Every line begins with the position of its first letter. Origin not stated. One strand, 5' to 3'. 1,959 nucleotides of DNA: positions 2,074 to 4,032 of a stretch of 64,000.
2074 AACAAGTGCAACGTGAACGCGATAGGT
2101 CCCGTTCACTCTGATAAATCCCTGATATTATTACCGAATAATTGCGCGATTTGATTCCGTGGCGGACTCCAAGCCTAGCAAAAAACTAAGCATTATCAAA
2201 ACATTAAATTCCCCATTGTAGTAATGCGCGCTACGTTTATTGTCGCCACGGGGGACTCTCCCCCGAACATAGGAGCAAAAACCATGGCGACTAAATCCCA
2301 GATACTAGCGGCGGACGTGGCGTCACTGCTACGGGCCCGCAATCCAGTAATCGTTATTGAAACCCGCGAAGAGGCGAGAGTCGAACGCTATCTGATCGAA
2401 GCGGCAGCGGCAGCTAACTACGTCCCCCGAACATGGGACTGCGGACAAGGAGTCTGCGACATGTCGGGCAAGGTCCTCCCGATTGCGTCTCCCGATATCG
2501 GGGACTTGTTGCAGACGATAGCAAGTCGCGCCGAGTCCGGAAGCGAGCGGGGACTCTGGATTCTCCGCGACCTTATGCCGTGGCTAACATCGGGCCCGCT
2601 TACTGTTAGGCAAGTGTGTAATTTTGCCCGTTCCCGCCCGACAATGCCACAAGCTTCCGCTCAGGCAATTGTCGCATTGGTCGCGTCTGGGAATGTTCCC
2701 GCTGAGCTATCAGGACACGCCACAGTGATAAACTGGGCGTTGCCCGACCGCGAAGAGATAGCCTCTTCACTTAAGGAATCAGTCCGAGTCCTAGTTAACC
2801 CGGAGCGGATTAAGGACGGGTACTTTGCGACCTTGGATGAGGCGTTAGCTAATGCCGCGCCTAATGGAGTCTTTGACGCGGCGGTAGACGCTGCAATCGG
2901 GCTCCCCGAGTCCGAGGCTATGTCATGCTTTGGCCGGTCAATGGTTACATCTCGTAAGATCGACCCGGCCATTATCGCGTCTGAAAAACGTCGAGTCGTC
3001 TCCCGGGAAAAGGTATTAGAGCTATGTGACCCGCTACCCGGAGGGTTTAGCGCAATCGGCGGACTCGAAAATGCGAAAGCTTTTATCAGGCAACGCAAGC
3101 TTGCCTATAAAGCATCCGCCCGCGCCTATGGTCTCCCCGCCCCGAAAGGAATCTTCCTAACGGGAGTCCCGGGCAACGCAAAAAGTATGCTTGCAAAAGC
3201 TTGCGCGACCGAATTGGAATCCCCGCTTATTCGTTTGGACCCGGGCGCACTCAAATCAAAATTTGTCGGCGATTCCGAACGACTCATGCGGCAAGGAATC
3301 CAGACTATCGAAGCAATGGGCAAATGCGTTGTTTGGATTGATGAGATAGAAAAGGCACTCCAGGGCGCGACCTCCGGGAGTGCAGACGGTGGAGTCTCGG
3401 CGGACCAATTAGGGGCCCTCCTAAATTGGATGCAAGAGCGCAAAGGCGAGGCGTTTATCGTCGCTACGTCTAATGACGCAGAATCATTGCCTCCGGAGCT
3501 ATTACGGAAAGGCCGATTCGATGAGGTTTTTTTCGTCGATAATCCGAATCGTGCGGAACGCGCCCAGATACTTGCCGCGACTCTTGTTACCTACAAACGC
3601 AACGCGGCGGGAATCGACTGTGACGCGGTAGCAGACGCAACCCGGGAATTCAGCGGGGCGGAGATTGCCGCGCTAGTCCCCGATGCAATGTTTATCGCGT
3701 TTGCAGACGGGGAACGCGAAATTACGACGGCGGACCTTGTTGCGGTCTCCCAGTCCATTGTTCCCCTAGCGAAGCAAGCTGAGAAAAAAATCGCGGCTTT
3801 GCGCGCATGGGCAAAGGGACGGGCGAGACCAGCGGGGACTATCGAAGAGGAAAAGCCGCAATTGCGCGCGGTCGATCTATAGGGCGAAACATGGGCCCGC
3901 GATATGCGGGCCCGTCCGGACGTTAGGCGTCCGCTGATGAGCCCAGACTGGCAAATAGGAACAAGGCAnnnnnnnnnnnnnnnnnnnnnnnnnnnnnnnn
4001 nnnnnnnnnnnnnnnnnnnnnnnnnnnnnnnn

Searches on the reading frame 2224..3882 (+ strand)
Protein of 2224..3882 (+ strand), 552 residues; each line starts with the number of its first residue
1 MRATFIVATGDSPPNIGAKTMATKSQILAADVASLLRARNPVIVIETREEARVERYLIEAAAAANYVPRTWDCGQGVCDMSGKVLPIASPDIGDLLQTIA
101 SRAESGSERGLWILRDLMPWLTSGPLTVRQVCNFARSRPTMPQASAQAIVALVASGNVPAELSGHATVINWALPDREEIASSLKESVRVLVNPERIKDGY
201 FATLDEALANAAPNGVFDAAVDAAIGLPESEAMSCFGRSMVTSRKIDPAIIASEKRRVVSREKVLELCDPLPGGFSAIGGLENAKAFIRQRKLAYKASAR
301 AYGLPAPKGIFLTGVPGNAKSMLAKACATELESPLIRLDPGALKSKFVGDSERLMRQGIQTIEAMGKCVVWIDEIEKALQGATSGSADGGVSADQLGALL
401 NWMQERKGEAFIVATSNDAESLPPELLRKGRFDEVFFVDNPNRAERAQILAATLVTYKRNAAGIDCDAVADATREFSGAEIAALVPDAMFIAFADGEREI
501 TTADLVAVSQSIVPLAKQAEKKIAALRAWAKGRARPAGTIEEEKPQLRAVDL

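Call 24: search_protein_families(library=phrogs, proteins=[window:2224-3882:+], max_evalue=0.00001)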
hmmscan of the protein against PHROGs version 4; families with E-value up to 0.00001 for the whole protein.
window:2224-3882:+ (552 aa): 5 families
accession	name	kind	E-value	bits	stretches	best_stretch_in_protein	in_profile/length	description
phrog_8638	-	unknown function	7.4e-147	491.3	1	20-548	13-549/568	-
phrog_10401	-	other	3.7e-32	112.8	1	306-471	459-619/667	ATPase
phrog_30773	-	unknown function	2.1e-24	86.9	1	302-516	191-408/666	-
phrog_3757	-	unknown function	3.9e-24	86.7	1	287-512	108-327/367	-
phrog_9172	-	unknown function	1.9e-08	34.6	1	308-442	108-246/509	-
